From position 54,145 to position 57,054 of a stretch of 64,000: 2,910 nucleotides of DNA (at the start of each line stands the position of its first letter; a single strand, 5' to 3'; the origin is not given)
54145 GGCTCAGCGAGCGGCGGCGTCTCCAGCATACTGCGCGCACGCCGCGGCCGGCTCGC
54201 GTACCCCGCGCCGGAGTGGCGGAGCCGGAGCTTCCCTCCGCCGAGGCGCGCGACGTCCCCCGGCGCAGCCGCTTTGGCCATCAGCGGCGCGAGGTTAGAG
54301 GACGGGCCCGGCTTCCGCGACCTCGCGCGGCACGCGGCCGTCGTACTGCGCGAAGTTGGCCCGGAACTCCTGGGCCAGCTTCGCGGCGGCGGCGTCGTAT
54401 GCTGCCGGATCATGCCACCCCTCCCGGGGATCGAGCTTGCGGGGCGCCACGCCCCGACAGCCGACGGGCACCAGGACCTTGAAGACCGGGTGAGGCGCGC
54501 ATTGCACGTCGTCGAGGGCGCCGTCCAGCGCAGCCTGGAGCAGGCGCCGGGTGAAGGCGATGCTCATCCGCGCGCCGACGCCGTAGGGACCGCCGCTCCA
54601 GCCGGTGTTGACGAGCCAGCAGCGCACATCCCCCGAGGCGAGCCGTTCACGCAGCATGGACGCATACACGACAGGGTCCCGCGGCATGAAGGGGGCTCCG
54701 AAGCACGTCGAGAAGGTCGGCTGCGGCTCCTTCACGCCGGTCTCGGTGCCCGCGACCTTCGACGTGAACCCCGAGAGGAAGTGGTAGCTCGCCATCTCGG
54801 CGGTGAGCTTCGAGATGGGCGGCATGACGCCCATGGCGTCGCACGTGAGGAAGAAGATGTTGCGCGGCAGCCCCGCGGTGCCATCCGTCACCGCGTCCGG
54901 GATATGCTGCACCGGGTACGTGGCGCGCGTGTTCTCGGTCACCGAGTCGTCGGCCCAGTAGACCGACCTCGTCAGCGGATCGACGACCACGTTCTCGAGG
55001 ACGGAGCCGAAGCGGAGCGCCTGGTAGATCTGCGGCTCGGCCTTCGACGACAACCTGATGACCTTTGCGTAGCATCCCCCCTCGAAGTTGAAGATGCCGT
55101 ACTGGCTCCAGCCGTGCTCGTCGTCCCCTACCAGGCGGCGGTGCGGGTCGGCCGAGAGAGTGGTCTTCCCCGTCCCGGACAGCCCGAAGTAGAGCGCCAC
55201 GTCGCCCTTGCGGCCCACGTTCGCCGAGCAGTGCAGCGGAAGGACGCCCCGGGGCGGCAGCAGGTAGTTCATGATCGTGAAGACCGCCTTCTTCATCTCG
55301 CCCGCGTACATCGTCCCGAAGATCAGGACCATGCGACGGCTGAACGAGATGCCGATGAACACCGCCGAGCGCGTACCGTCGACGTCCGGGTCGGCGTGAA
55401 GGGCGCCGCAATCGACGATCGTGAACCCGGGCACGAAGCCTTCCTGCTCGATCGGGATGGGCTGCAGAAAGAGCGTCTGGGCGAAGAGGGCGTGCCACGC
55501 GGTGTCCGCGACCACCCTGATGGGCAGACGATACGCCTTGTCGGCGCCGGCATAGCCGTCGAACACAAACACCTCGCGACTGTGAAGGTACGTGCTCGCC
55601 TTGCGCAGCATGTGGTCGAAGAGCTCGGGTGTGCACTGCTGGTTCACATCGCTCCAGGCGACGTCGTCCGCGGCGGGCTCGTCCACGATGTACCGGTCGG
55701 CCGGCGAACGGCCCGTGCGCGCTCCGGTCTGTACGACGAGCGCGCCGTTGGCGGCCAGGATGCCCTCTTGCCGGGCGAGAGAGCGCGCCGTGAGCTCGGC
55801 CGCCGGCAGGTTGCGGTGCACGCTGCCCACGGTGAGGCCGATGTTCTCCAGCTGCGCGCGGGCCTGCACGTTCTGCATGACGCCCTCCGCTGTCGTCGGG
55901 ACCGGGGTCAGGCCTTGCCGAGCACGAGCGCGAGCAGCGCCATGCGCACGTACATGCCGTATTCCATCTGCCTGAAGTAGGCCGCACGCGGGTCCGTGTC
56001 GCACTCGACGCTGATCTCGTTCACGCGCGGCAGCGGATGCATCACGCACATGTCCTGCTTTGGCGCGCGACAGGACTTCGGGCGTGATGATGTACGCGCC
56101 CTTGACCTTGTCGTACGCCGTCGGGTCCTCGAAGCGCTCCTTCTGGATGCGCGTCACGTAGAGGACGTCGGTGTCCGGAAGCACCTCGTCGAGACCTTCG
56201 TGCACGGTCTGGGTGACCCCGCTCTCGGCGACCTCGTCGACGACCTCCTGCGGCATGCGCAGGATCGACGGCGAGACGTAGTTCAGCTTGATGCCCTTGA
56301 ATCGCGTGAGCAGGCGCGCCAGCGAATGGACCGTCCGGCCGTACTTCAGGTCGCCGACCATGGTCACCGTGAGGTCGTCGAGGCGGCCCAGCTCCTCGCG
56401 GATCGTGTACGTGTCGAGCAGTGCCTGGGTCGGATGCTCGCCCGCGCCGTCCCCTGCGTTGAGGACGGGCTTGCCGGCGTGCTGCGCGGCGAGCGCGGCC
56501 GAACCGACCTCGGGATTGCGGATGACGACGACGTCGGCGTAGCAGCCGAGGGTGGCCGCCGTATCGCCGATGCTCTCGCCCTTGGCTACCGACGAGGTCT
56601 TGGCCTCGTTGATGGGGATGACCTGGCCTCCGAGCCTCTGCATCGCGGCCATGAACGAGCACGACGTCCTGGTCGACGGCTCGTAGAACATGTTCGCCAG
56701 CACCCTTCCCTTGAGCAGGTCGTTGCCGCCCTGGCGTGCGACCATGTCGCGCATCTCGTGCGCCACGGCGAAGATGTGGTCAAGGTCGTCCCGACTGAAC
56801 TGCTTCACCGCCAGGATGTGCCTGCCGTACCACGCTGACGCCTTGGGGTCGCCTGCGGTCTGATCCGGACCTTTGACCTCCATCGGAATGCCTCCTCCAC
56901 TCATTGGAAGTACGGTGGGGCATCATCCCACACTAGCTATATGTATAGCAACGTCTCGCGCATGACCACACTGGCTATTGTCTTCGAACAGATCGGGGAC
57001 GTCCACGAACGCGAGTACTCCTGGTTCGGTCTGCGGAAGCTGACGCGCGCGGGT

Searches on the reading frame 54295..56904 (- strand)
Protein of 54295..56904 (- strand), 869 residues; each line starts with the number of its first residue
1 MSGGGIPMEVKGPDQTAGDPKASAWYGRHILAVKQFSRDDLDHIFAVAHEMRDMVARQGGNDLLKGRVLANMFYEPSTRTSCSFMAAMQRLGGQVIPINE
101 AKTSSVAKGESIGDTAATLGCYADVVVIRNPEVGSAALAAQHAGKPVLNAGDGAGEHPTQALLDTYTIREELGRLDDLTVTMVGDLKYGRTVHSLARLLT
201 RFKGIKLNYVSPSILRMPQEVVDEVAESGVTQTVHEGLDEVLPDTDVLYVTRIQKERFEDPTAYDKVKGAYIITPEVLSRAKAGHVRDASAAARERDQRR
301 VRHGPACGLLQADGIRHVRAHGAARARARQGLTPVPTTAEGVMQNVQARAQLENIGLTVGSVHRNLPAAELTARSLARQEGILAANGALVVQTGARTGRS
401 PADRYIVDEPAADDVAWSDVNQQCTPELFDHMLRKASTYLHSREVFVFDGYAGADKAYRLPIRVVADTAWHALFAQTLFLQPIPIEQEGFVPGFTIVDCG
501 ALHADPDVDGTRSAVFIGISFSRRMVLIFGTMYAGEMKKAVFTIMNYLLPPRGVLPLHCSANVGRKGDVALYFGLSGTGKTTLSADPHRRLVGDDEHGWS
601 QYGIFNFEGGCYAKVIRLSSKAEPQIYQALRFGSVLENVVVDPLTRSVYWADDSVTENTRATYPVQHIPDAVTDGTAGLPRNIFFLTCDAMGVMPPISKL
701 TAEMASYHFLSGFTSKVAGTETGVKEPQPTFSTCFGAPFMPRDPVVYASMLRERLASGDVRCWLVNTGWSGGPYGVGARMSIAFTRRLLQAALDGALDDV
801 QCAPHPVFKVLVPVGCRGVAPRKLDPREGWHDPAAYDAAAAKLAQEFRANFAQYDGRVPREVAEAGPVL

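Call 8: search_protein_families(library=ncbifam, proteins=[window:54295-56904:-], max_evalue=0.00001)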
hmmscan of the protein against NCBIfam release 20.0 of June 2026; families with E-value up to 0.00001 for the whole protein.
window:54295-56904:- (869 aa): 23 families
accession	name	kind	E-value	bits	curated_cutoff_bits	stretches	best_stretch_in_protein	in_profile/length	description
NF006820.0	PRK09344.1-2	subfamily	1e-232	773.5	636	1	348-868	5-527/529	phosphoenolpyruvate carboxykinase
NF006822.0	PRK09344.1-4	equivalog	3.2e-217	722.3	806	1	346-867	7-530/537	phosphoenolpyruvate carboxykinase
TIGR00224.1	pckA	equivalog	2.3e-197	657.1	590.05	1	344-868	2-531/532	phosphoenolpyruvate carboxykinase (ATP)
NF006823.0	PRK09344.1-5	equivalog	2.5e-184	613.7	815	1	361-867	7-511/513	phosphoenolpyruvate carboxykinase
NF006819.0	PRK09344.1-1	subfamily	1.3e-174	582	745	1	347-867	6-536/538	phosphoenolpyruvate carboxykinase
NF006821.0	PRK09344.1-3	subfamily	3.6e-128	428.5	369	1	357-859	16-515/525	phosphoenolpyruvate carboxykinase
TIGR00670.1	asp_carb_tr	equivalog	4e-89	298.7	236.95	1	28-283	1-256/304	aspartate carbamoyltransferase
NF006046.0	PRK08192.1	equivalog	5.5e-79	265.9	512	1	25-277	4-260/339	aspartate carbamoyltransferase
NF008853.0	PRK11891.1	equivalog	1.8e-76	257.5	560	1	27-266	87-331/430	aspartate carbamoyltransferase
NF002032.1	PRK00856.1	equivalog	7e-75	252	263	1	28-283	1-250/297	aspartate carbamoyltransferase catalytic subunit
NF001986.0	PRK00779.1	subfamily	4e-36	124.7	306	1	27-250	5-223/307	ornithine carbamoyltransferase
NF010387.0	PRK13814.1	equivalog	1.4e-34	119.4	660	1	29-284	7-257/310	aspartate carbamoyltransferase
TIGR00658.1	orni_carb_tr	equivalog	2.6e-34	118.8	280.85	1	28-250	1-222/304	ornithine carbamoyltransferase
NF009916.0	PRK13376.1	equivalog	1.5e-29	102.9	800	1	25-260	5-260/525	bifunctional aspartate carbamoyltransferase catalytic subunit/aspartate carbamoyltransferase regulatory subunit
TIGR04384.1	putr_carbamoyl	exception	2.2e-26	92.8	500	1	30-281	2-258/330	putrescine carbamoyltransferase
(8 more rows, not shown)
